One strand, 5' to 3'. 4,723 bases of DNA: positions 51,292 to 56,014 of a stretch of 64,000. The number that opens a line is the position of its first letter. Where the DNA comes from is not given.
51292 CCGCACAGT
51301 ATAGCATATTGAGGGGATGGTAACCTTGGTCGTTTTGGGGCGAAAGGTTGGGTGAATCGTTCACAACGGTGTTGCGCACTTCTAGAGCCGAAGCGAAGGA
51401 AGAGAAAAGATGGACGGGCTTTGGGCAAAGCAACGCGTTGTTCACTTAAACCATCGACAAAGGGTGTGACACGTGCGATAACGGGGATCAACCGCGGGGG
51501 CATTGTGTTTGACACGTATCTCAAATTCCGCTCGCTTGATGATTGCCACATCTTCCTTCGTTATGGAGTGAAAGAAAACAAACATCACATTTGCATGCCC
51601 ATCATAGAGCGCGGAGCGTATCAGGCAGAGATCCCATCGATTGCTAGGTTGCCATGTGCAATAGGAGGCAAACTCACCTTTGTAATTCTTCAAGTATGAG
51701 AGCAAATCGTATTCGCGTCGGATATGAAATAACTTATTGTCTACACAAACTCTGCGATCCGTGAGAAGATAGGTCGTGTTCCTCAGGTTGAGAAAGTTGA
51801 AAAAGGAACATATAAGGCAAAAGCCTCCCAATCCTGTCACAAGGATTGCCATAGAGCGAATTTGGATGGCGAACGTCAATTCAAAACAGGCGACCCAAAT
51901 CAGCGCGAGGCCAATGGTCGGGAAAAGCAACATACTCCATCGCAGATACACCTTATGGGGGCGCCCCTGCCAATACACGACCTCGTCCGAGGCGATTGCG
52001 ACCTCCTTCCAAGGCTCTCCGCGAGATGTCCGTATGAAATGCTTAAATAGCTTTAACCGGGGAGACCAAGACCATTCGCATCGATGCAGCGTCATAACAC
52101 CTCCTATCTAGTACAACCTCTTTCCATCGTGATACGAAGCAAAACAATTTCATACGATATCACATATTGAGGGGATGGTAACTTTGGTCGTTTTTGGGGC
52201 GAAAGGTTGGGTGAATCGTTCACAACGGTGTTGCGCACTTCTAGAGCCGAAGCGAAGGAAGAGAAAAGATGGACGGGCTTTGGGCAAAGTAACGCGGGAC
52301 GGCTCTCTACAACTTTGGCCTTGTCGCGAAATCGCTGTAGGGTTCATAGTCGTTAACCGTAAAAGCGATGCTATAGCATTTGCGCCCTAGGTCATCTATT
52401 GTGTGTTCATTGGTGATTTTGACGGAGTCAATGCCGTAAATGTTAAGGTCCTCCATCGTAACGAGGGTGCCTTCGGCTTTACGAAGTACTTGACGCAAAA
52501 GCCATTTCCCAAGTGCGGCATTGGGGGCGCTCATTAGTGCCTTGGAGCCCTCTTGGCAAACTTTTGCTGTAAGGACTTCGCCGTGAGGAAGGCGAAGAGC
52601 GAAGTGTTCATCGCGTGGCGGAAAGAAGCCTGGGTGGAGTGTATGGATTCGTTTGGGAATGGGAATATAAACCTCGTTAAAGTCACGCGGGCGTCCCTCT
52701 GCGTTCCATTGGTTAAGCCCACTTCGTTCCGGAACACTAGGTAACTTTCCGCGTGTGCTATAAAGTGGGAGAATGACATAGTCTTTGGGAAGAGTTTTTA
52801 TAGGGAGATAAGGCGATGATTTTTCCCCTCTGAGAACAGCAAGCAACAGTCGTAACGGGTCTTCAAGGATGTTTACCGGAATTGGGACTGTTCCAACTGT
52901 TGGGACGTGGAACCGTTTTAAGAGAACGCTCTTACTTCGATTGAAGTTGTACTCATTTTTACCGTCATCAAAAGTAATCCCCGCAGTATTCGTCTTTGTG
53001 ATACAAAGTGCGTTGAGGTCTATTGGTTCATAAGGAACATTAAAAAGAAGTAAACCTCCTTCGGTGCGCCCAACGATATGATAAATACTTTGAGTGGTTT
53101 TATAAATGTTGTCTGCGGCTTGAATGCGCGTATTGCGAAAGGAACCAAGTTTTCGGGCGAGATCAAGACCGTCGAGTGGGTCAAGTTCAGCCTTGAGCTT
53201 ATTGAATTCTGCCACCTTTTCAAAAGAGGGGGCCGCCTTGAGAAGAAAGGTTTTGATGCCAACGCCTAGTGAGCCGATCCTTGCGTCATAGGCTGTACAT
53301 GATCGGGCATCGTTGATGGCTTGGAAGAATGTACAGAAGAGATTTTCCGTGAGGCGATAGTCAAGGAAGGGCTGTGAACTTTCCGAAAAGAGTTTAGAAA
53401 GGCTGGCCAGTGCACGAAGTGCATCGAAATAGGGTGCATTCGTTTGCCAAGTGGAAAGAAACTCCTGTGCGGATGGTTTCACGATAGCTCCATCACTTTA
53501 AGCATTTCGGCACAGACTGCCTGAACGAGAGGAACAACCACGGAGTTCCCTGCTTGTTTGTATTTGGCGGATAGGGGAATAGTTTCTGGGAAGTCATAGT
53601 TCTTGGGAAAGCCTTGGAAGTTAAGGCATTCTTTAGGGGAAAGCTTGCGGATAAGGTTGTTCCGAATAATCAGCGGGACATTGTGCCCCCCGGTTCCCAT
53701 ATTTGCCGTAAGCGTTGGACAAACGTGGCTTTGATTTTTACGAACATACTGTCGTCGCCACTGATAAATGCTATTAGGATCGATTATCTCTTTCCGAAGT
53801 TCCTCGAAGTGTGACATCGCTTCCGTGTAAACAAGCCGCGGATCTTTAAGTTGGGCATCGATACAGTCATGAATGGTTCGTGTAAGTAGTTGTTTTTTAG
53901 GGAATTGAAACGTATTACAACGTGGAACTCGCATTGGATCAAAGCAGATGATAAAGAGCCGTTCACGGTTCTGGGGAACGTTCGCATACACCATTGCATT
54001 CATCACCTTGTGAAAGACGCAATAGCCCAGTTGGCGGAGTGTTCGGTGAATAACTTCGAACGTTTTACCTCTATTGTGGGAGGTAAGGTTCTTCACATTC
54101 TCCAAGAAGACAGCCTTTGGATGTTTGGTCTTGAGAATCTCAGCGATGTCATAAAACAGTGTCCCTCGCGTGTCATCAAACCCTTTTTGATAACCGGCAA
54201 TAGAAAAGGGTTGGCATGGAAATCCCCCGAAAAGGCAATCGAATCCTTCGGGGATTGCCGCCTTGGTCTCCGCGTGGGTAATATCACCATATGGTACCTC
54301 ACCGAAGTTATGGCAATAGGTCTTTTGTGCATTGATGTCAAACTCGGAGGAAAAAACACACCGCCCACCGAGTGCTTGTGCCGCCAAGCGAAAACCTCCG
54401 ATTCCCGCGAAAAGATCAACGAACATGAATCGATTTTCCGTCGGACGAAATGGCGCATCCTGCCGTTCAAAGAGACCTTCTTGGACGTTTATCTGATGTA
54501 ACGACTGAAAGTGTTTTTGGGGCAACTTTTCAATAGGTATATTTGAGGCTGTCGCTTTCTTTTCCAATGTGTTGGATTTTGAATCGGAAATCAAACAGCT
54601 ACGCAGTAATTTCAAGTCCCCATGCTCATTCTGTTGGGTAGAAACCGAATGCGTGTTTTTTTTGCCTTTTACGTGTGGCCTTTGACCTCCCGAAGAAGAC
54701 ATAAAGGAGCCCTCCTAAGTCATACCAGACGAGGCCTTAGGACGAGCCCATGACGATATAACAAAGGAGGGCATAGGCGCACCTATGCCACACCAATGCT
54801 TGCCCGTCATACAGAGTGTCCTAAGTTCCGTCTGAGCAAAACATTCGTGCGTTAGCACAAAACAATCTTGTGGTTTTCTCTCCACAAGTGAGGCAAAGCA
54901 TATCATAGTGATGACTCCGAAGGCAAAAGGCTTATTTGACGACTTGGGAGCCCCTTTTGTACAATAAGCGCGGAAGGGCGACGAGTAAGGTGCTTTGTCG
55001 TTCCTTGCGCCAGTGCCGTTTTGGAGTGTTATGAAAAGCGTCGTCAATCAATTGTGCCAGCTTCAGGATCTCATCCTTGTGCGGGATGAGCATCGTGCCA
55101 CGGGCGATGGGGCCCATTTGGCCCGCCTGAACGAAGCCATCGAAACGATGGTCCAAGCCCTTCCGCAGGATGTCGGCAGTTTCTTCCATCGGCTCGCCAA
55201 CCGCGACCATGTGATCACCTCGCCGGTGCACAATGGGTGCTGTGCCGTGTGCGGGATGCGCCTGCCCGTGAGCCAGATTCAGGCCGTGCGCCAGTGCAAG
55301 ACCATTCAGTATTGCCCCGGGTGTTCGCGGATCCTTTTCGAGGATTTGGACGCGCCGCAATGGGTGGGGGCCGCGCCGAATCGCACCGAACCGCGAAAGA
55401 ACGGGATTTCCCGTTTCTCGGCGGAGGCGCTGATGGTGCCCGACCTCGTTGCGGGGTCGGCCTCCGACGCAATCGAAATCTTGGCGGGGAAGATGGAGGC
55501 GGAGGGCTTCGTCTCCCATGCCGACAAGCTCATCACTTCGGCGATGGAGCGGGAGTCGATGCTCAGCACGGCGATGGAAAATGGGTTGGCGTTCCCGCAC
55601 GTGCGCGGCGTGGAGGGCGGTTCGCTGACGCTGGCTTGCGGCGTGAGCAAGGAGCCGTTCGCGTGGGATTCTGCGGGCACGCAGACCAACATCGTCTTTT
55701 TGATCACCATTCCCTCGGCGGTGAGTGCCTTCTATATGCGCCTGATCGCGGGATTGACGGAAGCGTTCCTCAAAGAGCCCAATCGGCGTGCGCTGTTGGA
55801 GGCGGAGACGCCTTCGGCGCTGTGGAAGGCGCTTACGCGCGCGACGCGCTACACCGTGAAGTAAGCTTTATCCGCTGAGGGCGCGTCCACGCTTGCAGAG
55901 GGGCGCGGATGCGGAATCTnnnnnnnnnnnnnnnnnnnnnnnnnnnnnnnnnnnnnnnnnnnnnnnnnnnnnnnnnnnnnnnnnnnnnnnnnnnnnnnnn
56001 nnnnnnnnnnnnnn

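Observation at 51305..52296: ~133-bp near-identical direct repeats bracket a low-GC bPH_2 membrane-protein gene, each sitting 5' of a minus-strand gene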

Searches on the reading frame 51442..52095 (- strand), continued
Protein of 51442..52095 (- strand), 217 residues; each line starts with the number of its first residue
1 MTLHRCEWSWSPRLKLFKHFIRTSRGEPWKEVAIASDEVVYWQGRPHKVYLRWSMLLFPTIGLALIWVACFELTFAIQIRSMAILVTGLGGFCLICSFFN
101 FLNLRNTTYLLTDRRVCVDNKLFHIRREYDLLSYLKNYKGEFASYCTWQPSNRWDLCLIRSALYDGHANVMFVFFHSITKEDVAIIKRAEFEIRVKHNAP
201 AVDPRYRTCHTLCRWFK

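Call 76: search_protein_families(library=pfam, proteins=[P0249, P0250, P0251, P0252, P0254, P0256, P0258, P0261, P0265, P0266], max_evalue=0.1)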
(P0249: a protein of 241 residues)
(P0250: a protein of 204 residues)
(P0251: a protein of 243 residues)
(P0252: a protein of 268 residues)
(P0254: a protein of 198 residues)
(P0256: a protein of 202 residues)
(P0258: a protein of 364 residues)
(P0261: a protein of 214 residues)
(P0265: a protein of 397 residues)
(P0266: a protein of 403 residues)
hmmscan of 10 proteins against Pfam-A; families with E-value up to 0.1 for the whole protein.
P0249 (241 aa): 0 families

P0250 (204 aa): 0 families

P0251 (243 aa): 0 families

P0252 (268 aa): 1 family
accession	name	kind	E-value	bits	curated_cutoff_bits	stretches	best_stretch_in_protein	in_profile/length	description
PF09804.14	DENND11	-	0.064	13.2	27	1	123-216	169-245/283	DENN domain-containing protein 11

P0254 (198 aa): 0 families

P0256 (202 aa): 0 families

P0258 (364 aa): 3 families
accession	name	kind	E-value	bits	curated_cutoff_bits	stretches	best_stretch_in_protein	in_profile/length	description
PF03706.18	LPG_synthase_TM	-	0.00097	19.1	33.4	0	29-102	109-183/302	Lysylphosphatidylglycerol synthase TM region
PF18303.6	Saf_2TM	-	0.0051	17.1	29.5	0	61-105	65-109/152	SAVED-fused 2TM effector domain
PF06342.18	DUF1057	-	0.011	15.3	21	1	103-167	213-279/297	Alpha/beta hydrolase of unknown function (DUF1057)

P0261 (214 aa): 0 families

P0265 (397 aa): 0 families

P0266 (403 aa): 1 family
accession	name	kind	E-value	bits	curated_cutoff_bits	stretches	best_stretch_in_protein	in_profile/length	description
PF15099.11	PIRT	-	0.04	14.1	30.6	0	72-109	86-121/128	Phosphoinositide-interacting protein family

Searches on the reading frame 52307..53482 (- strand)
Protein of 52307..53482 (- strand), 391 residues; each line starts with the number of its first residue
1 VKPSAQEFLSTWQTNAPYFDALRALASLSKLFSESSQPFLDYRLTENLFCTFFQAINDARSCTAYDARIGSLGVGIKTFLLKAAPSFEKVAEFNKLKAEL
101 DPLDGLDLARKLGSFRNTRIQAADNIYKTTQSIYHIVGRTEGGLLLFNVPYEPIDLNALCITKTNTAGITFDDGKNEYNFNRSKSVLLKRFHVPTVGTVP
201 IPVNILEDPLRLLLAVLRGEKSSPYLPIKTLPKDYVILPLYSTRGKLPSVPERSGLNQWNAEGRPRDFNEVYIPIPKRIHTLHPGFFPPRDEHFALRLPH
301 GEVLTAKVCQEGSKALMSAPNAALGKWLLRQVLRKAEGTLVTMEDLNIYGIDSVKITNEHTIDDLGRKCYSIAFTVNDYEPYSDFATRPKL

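Call 9: search_protein_families(library=pfam, proteins=[window:52307-53482:-], max_evalue=0.01)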
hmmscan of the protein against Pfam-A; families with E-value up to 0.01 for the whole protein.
window:52307-53482:- (391 aa): 1 family
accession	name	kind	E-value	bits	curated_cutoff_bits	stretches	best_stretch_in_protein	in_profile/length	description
PF20731.2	RE_NgoFVII_C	-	9.6e-12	45.5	23.8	1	249-357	19-128/131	NgoFVII C-terminal B3-like DNA-binding domain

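Call 16: search_protein_families(library=padloc, proteins=[window:52307-53482:-], max_evalue=1)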
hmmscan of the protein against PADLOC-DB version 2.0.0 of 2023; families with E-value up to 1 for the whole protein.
window:52307-53482:- (391 aa): 3 families
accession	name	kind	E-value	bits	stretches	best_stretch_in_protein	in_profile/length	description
PDLC03479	REase_II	-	3.4e-104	347.2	1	14-358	11-354/376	Type II restriction enzyme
PDLC03446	REase_II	-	7.5e-24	82.6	1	18-214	17-229/237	Type II restriction enzyme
PDLC03530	REase_II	-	0.0037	14.3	1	263-363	236-338/350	Type II restriction enzyme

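Call 44: find_encoding_contigs(protein=window:52307-53482:-, flank=4000, max_places=10)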
Protein window:52307-53482:- (391 aa): 23 contigs read that carry it; 10 places shown.
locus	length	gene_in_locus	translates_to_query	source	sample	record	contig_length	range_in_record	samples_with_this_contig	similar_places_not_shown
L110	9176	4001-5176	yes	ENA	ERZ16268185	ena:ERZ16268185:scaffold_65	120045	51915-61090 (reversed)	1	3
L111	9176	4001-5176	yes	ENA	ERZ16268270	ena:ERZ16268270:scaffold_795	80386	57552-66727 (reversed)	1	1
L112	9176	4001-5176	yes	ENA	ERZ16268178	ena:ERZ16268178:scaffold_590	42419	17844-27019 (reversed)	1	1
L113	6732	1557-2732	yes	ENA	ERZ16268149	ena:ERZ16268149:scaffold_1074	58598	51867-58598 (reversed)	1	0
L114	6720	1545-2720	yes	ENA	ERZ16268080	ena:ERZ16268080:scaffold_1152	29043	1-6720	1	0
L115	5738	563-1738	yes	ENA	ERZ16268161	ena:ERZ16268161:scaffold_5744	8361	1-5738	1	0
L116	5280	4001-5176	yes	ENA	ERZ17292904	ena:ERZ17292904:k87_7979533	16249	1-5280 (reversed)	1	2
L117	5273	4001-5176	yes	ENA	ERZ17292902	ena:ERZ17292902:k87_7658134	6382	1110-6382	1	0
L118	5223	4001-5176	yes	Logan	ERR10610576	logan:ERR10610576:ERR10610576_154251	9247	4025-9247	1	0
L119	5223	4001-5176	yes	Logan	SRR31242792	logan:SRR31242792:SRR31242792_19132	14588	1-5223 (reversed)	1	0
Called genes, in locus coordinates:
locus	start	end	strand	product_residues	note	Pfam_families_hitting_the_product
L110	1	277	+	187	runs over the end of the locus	PF12464:Mac, PF00132:Hexapep, PF14602:Hexapep_2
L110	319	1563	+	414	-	PF00817:IMS, PF11799:IMS_C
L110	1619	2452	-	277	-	PF02591:Zn_ribbon_9 (weak), PF00359:PTS_EIIA_2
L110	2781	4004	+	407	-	PF00145:DNA_methylase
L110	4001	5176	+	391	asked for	PF20731:RE_NgoFVII_C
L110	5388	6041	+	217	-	-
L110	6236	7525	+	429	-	PF00390:malic, PF03949:Malic_M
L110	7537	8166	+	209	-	PF02417:Chromate_transp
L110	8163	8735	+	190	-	PF02417:Chromate_transp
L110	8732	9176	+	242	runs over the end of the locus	PF18912:DZR_2, PF00156:Pribosyltran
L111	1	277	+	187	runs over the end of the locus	PF12464:Mac, PF00132:Hexapep, PF14602:Hexapep_2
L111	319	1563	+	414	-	PF00817:IMS, PF11799:IMS_C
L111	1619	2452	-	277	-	PF02591:Zn_ribbon_9 (weak), PF00359:PTS_EIIA_2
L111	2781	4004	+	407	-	PF00145:DNA_methylase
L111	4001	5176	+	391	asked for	PF20731:RE_NgoFVII_C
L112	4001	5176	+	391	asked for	PF20731:RE_NgoFVII_C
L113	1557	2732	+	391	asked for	PF20731:RE_NgoFVII_C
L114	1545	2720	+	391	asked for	PF20731:RE_NgoFVII_C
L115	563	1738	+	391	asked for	PF20731:RE_NgoFVII_C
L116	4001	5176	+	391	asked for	PF20731:RE_NgoFVII_C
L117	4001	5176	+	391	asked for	PF20731:RE_NgoFVII_C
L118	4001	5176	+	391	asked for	PF20731:RE_NgoFVII_C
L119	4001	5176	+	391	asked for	PF20731:RE_NgoFVII_C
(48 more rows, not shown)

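Call 56: find_homologous_proteins(query=window:52307-53482:-, max_evalue=1e-30)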
Query window:52307-53482:- (391 aa): 4313 proteins with E <= 1e-30 among 8000 candidates; the best 120 are listed.
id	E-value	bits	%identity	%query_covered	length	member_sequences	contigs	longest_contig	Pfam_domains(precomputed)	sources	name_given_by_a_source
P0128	1.3e-263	892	100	100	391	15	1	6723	PF20731.3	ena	-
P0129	8.9e-224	760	85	98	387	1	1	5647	PF20731.3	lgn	-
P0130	3.3e-157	541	62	97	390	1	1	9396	PF20731.3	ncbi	-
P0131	3.2e-156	538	62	97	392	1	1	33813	PF20731.3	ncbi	-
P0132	4.3e-145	501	59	98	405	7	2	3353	PF20731.3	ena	-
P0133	7.9e-144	497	58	98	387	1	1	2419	PF20731.3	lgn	-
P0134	4.2e-143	495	59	97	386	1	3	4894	PF20731.3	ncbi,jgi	jgi:hypothetical protein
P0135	8.5e-143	494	61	97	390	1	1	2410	PF20731.3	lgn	-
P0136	2.5e-142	492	58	97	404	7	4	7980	PF20731.3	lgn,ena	-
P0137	3.7e-142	492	57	99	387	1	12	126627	PF20731.3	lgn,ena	-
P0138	5.1e-142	491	57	98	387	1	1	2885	PF20731.3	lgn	-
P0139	5.1e-142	491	57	98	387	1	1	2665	PF20731.3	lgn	-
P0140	5.1e-142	491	57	98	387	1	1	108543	PF20731.3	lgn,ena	-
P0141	5.1e-142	491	57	99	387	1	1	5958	PF20731.3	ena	-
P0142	8.4e-142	491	57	99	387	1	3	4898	PF20731.3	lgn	-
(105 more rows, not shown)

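Call 57: find_encoding_contigs(protein=P0129, flank=5000, max_places=4)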
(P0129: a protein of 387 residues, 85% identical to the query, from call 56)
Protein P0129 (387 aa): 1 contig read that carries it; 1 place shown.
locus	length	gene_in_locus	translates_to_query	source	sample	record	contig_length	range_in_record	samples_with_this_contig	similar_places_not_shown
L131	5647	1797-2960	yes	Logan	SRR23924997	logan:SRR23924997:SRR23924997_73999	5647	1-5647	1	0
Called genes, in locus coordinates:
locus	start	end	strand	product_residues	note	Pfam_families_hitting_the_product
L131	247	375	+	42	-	-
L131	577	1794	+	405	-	PF00145:DNA_methylase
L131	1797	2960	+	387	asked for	PF20731:RE_NgoFVII_C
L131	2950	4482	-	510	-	PF00145:DNA_methylase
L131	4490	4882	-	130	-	PF09520:HinfI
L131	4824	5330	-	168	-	PF09520:HinfI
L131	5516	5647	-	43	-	?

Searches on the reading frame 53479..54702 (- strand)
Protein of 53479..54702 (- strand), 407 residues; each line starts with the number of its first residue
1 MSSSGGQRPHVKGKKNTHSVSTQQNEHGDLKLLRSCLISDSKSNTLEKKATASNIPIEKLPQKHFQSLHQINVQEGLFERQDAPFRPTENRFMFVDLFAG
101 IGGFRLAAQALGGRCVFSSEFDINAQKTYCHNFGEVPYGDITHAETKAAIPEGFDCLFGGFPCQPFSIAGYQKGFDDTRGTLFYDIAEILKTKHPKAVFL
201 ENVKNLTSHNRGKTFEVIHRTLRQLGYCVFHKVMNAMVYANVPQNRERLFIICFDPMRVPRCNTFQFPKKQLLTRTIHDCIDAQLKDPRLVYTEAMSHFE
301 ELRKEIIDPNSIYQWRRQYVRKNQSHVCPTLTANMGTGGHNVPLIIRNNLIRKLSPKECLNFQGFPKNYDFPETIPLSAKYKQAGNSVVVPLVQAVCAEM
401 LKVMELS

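Call 9: search_protein_families(library=pfam, proteins=[window:53479-54702:-], max_evalue=0.01)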
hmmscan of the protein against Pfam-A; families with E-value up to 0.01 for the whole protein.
window:53479-54702:- (407 aa): 1 family
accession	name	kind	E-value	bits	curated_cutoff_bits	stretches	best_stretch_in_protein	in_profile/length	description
PF00145.23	DNA_methylase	-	2.2e-87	294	22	1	92-401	1-323/324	C-5 cytosine-specific DNA methylase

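Call 16: search_protein_families(library=padloc, proteins=[window:53479-54702:-], max_evalue=1)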
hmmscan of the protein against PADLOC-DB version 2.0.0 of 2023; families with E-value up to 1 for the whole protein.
window:53479-54702:- (407 aa): 62 families (the best 25 are shown)
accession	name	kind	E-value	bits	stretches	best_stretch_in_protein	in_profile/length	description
PDLC03272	MTase_II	-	4e-113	376.6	1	69-405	51-391/407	Type II methyltransferase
PDLC03217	MTase_II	-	1.8e-72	242.8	1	91-404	384-701/703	Type II methyltransferase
PDLC02653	DrmMII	-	4.7e-70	234.1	1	92-405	5-314/333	DrmMII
PDLC03361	MTase_II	-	4.3e-69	231.5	1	58-402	55-435/455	Type II methyltransferase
PDLC03378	MTase_II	-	7.4e-59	197.8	1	92-405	3-331/344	Type II methyltransferase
PDLC03716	oMTase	-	1.7e-53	180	1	93-404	40-339/349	orphan methyltransferase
PDLC00034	DruM2|DruM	-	2.7e-53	179.1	2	89-253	5-185/457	DNA cytosine methylase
PDLC03242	MTase_II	-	3.1e-52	175.9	1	91-402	100-397/409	Type II methyltransferase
PDLC03734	oMTase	-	2.6e-46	156.5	2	94-253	6-167/444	orphan methyltransferase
PDLC03234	MTase_II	-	1.1e-45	154.5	2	90-283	3-198/375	Type II methyltransferase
PDLC03269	MTase_II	-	9e-44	148.2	2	91-289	3-197/437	Type II methyltransferase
PDLC00026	DruM2|DruM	-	6.6e-43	145.5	1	92-404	5-318/336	DNA cytosine methylase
PDLC03326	MTase_II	-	5.5e-41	139.1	2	89-253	2-174/412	Type II methyltransferase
PDLC03220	MTase_II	-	1.1e-40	137.7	2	90-253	10-184/525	Type II methyltransferase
PDLC03286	MTase_II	-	5.8e-40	135.1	1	93-253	2-167/185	Type II methyltransferase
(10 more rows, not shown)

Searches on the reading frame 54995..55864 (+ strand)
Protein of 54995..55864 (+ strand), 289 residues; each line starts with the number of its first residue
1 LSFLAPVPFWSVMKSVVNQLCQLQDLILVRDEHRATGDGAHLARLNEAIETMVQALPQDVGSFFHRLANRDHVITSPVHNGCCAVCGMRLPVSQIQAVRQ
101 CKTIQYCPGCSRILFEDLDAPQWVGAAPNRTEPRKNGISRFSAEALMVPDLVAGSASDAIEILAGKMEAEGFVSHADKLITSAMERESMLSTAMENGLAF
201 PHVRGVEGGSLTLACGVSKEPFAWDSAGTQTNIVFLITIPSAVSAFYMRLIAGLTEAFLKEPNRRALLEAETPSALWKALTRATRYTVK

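Call 9: search_protein_families(library=pfam, proteins=[window:54995-55864:+], max_evalue=0.01)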
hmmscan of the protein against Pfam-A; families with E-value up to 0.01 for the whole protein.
window:54995-55864:+ (289 aa): 2 families
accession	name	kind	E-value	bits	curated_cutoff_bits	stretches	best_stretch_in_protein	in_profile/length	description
PF00359.27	PTS_EIIA_2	-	5.4e-21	75.5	27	1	149-281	10-142/144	Phosphoenolpyruvate-dependent sugar phosphotransferase system, EIIA 2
PF02591.20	Zn_ribbon_9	-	8.5e-07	29.4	29.1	1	83-114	2-33/33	C4-type zinc ribbon domain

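Call 45: find_encoding_contigs(protein=window:55031-55864:+, flank=5000, max_places=10)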
Protein window:55031-55864:+ (277 aa): 23 contigs read that carry it; 10 places shown.
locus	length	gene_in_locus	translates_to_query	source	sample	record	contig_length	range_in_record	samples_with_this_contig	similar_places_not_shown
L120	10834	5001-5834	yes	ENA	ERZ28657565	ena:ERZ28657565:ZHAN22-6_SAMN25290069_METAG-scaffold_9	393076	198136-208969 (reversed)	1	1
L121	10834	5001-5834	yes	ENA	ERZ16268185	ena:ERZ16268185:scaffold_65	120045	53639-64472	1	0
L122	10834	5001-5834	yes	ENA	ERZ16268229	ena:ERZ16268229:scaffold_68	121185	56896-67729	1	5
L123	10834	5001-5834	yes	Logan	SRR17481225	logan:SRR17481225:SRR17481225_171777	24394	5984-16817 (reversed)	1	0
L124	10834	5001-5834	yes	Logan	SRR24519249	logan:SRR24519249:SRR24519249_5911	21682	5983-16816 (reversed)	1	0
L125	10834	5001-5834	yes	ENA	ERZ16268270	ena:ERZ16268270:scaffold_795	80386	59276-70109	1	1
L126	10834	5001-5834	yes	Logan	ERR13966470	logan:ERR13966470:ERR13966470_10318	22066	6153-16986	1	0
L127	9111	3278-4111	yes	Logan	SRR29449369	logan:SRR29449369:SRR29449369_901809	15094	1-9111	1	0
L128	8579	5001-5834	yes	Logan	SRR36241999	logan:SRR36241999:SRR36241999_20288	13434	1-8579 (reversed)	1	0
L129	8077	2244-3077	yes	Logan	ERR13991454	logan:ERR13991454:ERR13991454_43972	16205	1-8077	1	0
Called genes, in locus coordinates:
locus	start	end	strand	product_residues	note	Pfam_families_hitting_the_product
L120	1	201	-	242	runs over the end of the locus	PF18912:DZR_2, PF00156:Pribosyltran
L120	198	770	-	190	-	PF02417:Chromate_transp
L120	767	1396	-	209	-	PF02417:Chromate_transp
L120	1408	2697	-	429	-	PF00390:malic, PF03949:Malic_M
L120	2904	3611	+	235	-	PF00657:Lipase_GDSL, PF13472:Lipase_GDSL_2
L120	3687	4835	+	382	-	-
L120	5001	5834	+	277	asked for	PF02591:Zn_ribbon_9 (weak), PF00359:PTS_EIIA_2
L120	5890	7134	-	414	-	PF00817:IMS, PF11799:IMS_C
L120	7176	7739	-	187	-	PF12464:Mac, PF00132:Hexapep, PF14602:Hexapep_2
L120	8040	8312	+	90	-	-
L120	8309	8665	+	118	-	-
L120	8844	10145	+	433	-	PF01225:Mur_ligase, PF08245:Mur_ligase_M (faint), PF02875:Mur_ligase_C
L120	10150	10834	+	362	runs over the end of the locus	PF03773:ArsP_1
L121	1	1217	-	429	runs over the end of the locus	PF00390:malic, PF03949:Malic_M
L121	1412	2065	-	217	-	-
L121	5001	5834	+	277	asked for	PF02591:Zn_ribbon_9 (weak), PF00359:PTS_EIIA_2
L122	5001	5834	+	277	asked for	PF02591:Zn_ribbon_9 (weak), PF00359:PTS_EIIA_2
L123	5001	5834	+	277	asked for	PF02591:Zn_ribbon_9 (weak), PF00359:PTS_EIIA_2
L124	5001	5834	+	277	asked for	PF02591:Zn_ribbon_9 (weak), PF00359:PTS_EIIA_2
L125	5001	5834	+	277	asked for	PF02591:Zn_ribbon_9 (weak), PF00359:PTS_EIIA_2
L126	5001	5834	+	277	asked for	PF02591:Zn_ribbon_9 (weak), PF00359:PTS_EIIA_2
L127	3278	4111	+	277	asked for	PF02591:Zn_ribbon_9 (weak), PF00359:PTS_EIIA_2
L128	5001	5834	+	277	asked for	PF02591:Zn_ribbon_9 (weak), PF00359:PTS_EIIA_2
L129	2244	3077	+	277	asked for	PF02591:Zn_ribbon_9 (weak), PF00359:PTS_EIIA_2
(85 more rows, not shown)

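Call 53: search_protein_families(library=pfam, proteins=[L120:3687-4835:+, L120:2904-3611:+], max_evalue=0.01)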
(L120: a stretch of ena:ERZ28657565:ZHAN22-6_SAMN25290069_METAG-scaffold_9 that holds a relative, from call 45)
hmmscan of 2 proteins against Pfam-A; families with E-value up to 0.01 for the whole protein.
L120:3687-4835:+ (382 aa): 0 families

L120:2904-3611:+ (235 aa): 2 families
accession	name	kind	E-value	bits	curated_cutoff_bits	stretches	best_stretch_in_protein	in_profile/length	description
PF13472.12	Lipase_GDSL_2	-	3.3e-24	86.8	32.9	1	57-221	1-178/178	GDSL-like Lipase/Acylhydrolase family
PF00657.28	Lipase_GDSL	-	3.8e-12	47.2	23.6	1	56-226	2-208/208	GDSL-like Lipase/Acylhydrolase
